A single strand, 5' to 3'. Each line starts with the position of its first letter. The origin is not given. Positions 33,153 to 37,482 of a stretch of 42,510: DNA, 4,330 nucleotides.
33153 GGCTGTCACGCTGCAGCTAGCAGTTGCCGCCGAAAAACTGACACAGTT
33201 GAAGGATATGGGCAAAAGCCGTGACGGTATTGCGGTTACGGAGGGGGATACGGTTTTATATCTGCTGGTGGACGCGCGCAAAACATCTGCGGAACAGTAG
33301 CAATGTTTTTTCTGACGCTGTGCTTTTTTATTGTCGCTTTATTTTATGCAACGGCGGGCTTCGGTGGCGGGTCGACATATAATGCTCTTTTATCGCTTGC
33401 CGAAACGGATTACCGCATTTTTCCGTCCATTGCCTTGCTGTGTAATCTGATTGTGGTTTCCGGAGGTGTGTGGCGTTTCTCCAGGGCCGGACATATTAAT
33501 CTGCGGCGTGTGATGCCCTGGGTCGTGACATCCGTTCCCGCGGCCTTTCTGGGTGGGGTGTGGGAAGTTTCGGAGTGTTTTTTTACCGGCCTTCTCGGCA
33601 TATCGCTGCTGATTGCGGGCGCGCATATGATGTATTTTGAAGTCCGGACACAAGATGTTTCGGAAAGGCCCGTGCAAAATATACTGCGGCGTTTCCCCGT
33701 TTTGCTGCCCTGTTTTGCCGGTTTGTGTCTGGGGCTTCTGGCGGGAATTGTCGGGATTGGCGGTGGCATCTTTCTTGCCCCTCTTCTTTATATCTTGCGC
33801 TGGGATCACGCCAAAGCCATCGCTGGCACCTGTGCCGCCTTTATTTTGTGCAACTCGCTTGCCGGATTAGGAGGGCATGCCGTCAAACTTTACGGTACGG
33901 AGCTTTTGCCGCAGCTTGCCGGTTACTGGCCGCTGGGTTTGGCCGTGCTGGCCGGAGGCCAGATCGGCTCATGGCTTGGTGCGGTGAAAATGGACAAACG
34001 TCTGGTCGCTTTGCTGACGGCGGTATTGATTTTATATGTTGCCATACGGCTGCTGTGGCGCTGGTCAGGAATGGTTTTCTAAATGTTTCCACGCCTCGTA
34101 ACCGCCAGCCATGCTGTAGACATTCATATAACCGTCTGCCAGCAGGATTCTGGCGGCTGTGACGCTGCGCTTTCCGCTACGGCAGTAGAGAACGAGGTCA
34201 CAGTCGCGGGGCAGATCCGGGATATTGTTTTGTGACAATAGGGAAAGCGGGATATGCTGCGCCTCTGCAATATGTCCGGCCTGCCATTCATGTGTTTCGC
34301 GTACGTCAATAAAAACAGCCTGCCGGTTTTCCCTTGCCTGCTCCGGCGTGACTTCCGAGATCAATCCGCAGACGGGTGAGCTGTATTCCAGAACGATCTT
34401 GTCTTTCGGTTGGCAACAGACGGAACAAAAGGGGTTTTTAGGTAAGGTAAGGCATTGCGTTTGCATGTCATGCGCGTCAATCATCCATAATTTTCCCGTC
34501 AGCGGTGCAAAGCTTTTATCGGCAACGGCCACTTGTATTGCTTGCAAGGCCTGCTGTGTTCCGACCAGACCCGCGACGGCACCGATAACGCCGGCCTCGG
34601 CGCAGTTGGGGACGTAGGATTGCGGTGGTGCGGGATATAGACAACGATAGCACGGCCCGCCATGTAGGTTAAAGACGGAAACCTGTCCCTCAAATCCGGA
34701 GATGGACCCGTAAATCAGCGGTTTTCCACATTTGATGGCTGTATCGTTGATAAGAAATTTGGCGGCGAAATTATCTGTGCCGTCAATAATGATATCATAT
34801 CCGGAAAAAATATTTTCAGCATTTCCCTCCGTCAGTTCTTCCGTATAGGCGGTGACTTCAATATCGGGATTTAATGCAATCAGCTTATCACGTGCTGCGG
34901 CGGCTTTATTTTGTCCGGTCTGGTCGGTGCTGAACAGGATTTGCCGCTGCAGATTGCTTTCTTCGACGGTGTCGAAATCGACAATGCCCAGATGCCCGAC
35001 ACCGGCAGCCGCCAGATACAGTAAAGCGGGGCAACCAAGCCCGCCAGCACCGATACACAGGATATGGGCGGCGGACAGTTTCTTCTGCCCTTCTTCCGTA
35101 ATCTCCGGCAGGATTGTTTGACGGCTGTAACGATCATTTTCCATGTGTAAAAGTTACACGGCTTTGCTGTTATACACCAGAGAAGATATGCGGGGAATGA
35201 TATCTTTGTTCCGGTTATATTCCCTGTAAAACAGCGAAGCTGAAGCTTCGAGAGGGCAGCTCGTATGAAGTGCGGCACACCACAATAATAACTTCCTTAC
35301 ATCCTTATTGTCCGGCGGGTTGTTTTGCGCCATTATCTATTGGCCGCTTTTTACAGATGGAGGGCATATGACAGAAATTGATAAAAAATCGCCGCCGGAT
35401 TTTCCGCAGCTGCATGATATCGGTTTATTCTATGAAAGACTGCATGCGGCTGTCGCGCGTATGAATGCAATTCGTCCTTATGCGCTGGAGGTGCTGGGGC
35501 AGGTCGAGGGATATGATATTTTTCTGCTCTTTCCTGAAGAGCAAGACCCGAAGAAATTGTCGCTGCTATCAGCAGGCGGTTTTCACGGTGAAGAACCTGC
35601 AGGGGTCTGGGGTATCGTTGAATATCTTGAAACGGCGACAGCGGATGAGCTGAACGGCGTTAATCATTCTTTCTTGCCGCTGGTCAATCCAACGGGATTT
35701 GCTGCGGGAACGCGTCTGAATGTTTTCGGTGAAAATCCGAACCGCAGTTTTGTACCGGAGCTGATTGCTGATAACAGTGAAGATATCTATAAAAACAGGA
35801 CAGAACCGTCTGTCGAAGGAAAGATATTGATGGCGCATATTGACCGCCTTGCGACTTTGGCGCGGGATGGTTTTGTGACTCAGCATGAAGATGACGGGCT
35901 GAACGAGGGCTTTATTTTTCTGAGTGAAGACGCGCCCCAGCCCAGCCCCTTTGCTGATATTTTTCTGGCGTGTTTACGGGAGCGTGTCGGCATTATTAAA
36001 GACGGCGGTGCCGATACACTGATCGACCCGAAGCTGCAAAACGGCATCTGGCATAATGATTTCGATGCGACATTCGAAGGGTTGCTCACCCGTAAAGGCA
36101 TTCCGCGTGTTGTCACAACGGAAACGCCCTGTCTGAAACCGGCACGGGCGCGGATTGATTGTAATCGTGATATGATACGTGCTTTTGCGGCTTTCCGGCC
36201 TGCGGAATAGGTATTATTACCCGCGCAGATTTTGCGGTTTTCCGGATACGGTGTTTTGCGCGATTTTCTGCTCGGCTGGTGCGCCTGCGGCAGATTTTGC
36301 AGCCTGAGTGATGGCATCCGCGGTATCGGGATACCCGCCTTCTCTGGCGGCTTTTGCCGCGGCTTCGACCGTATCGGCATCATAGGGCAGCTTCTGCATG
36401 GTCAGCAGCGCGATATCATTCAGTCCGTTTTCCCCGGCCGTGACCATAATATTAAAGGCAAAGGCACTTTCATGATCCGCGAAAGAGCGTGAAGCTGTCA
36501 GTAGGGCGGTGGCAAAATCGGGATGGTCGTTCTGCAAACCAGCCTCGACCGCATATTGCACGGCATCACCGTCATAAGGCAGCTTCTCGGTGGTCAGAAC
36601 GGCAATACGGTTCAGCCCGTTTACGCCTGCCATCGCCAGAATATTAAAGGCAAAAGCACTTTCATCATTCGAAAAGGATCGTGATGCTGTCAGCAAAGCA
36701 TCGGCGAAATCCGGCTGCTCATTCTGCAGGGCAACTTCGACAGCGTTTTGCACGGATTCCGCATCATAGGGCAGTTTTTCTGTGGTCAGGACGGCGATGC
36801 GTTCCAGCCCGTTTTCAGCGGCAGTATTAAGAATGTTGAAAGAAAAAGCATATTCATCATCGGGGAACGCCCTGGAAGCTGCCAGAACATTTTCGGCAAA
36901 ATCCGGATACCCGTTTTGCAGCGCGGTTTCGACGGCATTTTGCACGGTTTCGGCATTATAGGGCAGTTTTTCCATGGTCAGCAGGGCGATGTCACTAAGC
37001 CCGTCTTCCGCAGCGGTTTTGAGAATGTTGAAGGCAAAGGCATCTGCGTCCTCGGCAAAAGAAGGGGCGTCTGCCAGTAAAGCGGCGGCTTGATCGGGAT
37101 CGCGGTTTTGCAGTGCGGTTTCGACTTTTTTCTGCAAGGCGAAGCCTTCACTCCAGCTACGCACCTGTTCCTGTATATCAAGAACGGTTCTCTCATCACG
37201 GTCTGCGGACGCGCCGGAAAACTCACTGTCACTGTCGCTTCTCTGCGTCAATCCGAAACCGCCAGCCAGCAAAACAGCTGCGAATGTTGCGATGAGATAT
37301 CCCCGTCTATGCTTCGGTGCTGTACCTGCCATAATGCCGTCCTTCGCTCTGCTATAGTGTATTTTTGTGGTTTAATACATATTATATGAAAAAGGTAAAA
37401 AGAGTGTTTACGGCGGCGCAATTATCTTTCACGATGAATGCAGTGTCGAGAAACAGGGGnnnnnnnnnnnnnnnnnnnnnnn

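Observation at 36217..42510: Module of eukaryote-like protein-modification genes and HExxH proteins with no known pathway (best candidate for an undescribed system)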

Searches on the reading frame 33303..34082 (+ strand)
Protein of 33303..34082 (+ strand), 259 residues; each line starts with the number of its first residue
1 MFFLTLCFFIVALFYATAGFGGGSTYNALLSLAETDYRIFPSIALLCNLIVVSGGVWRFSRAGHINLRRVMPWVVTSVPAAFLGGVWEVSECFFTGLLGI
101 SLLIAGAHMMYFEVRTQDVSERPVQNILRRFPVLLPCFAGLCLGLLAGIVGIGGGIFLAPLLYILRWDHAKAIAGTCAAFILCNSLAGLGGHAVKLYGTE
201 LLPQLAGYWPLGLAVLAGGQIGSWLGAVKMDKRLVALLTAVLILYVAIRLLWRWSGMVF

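Call 3: search_protein_families(library=pfam, proteins=[window:33303-34082:+], max_evalue=0.1)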
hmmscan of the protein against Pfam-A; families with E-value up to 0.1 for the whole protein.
window:33303-34082:+ (259 aa): 1 family
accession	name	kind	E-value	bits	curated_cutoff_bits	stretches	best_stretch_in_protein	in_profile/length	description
PF01925.25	TauE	-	2.8e-30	106.2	32.6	1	5-250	2-237/237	Sulfite exporter TauE/SafE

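Call 4: search_protein_families(library=ncbifam, proteins=[window:33303-34082:+], max_evalue=0.1)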
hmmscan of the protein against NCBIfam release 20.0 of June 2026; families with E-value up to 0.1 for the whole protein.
window:33303-34082:+ (259 aa): 1 family
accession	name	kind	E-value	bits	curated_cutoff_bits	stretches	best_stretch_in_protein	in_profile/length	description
NF040961.1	MamO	equivalog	0.00011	20.7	800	1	137-251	532-648/648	magnetosome protein MamO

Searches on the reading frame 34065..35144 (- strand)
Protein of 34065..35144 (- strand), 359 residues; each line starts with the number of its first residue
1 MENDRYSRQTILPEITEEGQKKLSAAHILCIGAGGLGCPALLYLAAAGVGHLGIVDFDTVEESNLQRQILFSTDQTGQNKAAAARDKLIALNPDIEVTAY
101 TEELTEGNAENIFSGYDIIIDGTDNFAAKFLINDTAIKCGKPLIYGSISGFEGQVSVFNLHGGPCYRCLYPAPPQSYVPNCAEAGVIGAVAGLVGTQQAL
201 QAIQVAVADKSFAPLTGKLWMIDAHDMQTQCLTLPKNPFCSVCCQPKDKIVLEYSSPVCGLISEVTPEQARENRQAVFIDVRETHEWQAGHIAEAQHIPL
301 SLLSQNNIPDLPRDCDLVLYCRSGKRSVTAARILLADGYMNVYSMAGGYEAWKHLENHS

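Call 3: search_protein_families(library=pfam, proteins=[window:34065-35144:-], max_evalue=0.1)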
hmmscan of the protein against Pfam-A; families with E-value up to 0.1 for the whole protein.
window:34065-35144:- (359 aa): 2 families
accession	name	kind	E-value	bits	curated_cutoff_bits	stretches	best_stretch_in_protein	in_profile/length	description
PF00899.27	ThiF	-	7.1e-79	264.7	28.1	1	6-241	1-237/238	ThiF family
PF00581.25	Rhodanese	-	1.1e-17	64.8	22.2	1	271-353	9-100/102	Rhodanese-like domain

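Call 4: search_protein_families(library=ncbifam, proteins=[window:34065-35144:-], max_evalue=0.1)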
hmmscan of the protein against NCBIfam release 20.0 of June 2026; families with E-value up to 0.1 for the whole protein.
window:34065-35144:- (359 aa): 37 families (the best 25 are shown)
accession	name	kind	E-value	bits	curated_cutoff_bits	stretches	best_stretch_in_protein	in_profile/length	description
NF006444.0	PRK08762.1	equivalog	3.2e-116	388.2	449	2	3-247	125-371/387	molybdopterin-synthase adenylyltransferase MoeB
NF005902.0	PRK07878.1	equivalog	1.6e-94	317.1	647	1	3-354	20-383/392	adenylyltransferase/sulfurtransferase MoeZ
NF005646.0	PRK07411.1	equivalog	3.8e-92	309.4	633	1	2-354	15-381/390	molybdopterin-synthase adenylyltransferase MoeB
TIGR02356.1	adenyl_thiF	equivalog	6.2e-78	260.8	275.25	1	5-205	1-202/203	thiazole biosynthesis adenylyltransferase ThiF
NF004281.0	PRK05690.1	subfamily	8.3e-78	261.1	266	1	2-244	9-249/250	molybdopterin-synthase adenylyltransferase MoeB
NF047750.1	SAMPActivE1UbaA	equivalog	2e-74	250.3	450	1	4-245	11-250/270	SAMP-activating enzyme E1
NF004111.0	PRK05600.1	equivalog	2.5e-68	230.9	437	1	2-328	18-346/371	ThiF family adenylyltransferase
TIGR02355.1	moeB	equivalog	2.9e-61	206.9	376.55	1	3-243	2-240/240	molybdopterin-synthase adenylyltransferase MoeB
NF009123.0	PRK12475.1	subfamily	3.7e-47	161.2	510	1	3-249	2-249/338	MoeB/ThiF family adenylyltransferase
NF006204.0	PRK08328.1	equivalog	4.5e-42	144.2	339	1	2-224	6-221/231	hypothetical protein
NF006395.0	PRK08644.1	equivalog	1.5e-33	116.2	159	1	9-151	14-158/215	sulfur carrier protein ThiS adenylyltransferase ThiF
TIGR02354.1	thiF_fam2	equivalog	1.5e-25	90.3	152.2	1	15-151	11-146/200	thiamine biosynthesis protein ThiF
NF006077.0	PRK08223.1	equivalog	2.2e-21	76.1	266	1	14-160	17-165/296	hypothetical protein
TIGR01408.1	Ube1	subfamily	1.6e-19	69.2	750.05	1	3-182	399-584/1008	ubiquitin-activating enzyme E1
NF011424.0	PRK14851.1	subfamily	4e-17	61.5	1170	1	15-160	33-180/679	hypothetical protein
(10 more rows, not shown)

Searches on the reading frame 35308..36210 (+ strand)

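Call 3: search_protein_families(library=pfam, proteins=[window:35308-36210:+], max_evalue=0.1)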
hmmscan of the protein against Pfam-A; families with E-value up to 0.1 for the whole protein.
window:35308-36210:+ (300 aa): 1 family
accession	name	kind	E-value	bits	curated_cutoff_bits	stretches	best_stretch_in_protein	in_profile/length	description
PF24827.1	AstE_AspA_cat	-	8.4e-06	25.9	25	1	87-154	6-70/192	Succinylglutamate desuccinylase/Aspartoacylase catalytic domain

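Call 4: search_protein_families(library=ncbifam, proteins=[window:35308-36210:+], max_evalue=0.1)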
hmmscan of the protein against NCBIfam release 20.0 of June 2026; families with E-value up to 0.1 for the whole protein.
window:35308-36210:+ (300 aa): 3 families
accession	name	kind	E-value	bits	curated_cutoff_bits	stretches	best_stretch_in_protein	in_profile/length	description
NF052223.1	ActylOrnDeactShew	equivalog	2.4e-51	174.5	400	1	36-295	20-266/269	N-acetyl-ornithine deacetylase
NF007897.0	PRK10602.1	equivalog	0.00019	20.5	157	1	72-151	29-104/237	murein tripeptide amidase MpaA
NF002601.0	PRK02259.1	equivalog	0.011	14.9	180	1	86-164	7-82/293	aspartoacylase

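Call 77: search_protein_families(library=padloc, proteins=[window:35308-36210:+], max_evalue=0.01)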
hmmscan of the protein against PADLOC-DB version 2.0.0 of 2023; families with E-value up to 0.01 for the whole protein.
window:35308-36210:+ (300 aa): 0 families

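Call 78: search_protein_families(library=phrogs, proteins=[window:35308-36210:+], max_evalue=0.01)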
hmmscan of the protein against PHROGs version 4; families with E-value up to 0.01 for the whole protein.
window:35308-36210:+ (300 aa): 0 families

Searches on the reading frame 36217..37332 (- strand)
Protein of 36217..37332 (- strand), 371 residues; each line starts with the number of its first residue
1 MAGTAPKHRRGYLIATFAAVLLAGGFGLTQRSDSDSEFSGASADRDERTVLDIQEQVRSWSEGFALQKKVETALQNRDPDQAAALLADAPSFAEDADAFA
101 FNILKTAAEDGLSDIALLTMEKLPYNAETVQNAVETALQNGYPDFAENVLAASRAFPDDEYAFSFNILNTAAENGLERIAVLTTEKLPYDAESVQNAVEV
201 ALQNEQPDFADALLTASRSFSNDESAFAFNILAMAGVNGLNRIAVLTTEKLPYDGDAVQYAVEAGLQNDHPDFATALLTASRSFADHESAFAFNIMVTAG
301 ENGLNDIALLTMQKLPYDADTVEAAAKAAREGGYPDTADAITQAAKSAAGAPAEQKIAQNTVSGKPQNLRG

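Call 3: search_protein_families(library=pfam, proteins=[window:36217-37332:-], max_evalue=0.1)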
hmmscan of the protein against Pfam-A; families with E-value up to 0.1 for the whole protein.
window:36217-37332:- (371 aa): 2 families
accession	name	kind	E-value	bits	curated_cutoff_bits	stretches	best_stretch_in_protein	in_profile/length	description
PF11797.14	WxLIP_HBD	-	0.037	14.4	28.9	0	160-213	9-60/138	WxL Interacting Protein, host binding domain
PF00897.23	Orbi_VP7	-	0.065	12.6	25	0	176-201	88-113/350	Orbivirus inner capsid protein VP7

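Call 4: search_protein_families(library=ncbifam, proteins=[window:36217-37332:-], max_evalue=0.1)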
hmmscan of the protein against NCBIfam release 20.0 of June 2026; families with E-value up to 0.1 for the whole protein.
window:36217-37332:- (371 aa): 3 families
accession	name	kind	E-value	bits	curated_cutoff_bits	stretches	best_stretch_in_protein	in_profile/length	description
NF052415.1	T3SS_chap_SctY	equivalog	0.00071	20.1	70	0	200-226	15-41/106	type III secretion apparatus assembly chaperone SctY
NF004455.0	PRK05787.1-3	equivalog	0.0025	17.4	258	0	170-212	169-211/221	cobalt-precorrin-7 (C(5))-methyltransferase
NF058603.1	SCO2097_fam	equivalog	0.0038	17.6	110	0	197-238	13-54/129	SCO2097 family morphological protein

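Call 57: search_solved_structures(query=A5, max_evalue=10)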
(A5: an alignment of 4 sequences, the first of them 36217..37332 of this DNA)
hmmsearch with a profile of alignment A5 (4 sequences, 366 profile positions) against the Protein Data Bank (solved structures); distinct sequences matched with E-value up to 10: 4.
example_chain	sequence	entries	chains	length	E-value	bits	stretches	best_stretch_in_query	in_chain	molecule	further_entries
4o60_A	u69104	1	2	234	0.027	17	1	100-217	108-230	ANK-N5C-317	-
6nu2_AU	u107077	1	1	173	0.062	15.8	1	30-75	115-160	28S ribosomal protein S26, mitochondrial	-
9ojm_U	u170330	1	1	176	0.066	15.7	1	30-75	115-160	Small ribosomal subunit protein mS26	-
3j9m_AU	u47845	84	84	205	0.087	15.3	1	30-75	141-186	mS26 | 28S ribosomal protein S26, mitochondrial | Small ribosomal subunit protein mS26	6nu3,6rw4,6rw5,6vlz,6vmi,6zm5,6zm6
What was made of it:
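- On Ankyrin-repeat protein (371-aa repeat gene): The PDB profile hit to a designed ANK protein has E 0.027 (call 57).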

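Call 64: find_homologous_proteins(query=window:36217-37332:-, max_evalue=0.001)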
Query window:36217-37332:- (371 aa): 6 proteins with E <= 0.001 among 8000 candidates.
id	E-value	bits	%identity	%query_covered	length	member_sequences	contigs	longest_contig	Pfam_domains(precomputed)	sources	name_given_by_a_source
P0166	1.5e-208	710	91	100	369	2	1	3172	-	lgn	-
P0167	1.0e-198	678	87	100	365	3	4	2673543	-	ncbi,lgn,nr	ncbi:MAG: hypothetical protein HND56_11030 [Pseudomonadota bacterium]|nr:hypothetical protein [Pseud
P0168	6.3e-168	577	75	100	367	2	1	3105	-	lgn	-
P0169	6.3e-158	544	72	100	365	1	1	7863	-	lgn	-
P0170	2.2e-156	539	70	100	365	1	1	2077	-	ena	-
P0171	5.0e-153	528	70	100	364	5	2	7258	-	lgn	-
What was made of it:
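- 36217..37332 (-): rep371: a signal-anchored protein with four 64-aa tandem repeats, predicted to face the periplasm. The family is restricted to this clade. Only 6 clusters among 5.8 billion proteins, all at 70% identity or more (call 64).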

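Call 65: find_encoding_contigs(protein=P0167, flank=10000, max_places=4)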
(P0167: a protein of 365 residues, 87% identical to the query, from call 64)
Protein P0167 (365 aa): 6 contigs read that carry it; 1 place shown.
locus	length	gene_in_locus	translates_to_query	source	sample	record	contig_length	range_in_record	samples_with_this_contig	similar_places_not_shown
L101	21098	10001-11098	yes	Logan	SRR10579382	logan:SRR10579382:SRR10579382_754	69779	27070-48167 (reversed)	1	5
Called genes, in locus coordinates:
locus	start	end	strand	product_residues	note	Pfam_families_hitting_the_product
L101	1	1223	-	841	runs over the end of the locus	PF25296:Decapeptide (faint), PF13576:Pentapeptide_3 (faint), PF23894:LD_SV2 (faint), PF00805:Pentapeptide, PF13599:Pentapeptide_4 (weak), PF00805:Pentapeptide, PF13599:Pentapeptide_4 (weak)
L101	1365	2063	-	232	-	-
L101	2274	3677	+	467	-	PF02878:PGM_PMM_I, PF02879:PGM_PMM_II, PF02880:PGM_PMM_III, PF00408:PGM_PMM_IV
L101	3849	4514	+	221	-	-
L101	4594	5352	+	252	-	-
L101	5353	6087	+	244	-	-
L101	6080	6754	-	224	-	PF13640:2OG-FeII_Oxy_3, PF13661:2OG-FeII_Oxy_4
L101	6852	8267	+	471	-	-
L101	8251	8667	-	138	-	PF12796:Ank_2 (weak), PF13637:Ank_4 (faint)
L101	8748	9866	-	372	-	PF00850:Hist_deacetyl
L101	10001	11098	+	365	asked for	-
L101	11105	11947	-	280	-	PF24827:AstE_AspA_cat (weak)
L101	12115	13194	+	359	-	PF00899:ThiF, PF00581:Rhodanese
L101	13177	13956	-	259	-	PF01925:TauE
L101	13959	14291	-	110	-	PF22668:DUF7009 (weak)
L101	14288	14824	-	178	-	PF12804:NTP_transf_3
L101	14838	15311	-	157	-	PF02391:MoaE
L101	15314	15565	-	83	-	-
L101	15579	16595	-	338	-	PF01967:MoaC, PF00994:MoCF_biosynth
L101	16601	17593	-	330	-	PF13353:Fer4_12 (weak), PF04055:Radical_SAM, PF06463:Mob_synth_C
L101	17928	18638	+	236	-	PF00027:cNMP_binding, PF13545:HTH_Crp_2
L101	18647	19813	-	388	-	PF05940:NnrS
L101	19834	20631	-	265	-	PF13145:Rotamase_2, PF13616:Rotamase_3, PF00639:Rotamase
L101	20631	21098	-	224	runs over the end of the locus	PF02665:Nitrate_red_gam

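Call 77: search_protein_families(library=padloc, proteins=[window:36217-37332:-, L101:4594-5352:+, L101:3849-4514:+], max_evalue=0.01)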
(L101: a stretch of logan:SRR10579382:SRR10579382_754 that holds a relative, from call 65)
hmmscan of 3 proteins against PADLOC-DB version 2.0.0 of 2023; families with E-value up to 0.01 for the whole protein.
window:36217-37332:- (371 aa): 0 families

L101:4594-5352:+ (252 aa): 0 families

L101:3849-4514:+ (221 aa): 0 families

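Call 78: search_protein_families(library=phrogs, proteins=[window:36217-37332:-, L101:4594-5352:+, L101:3849-4514:+], max_evalue=0.01)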
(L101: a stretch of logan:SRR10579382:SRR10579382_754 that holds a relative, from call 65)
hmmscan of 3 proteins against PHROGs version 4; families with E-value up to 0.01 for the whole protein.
window:36217-37332:- (371 aa): 0 families

L101:4594-5352:+ (252 aa): 0 families

L101:3849-4514:+ (221 aa): 0 families
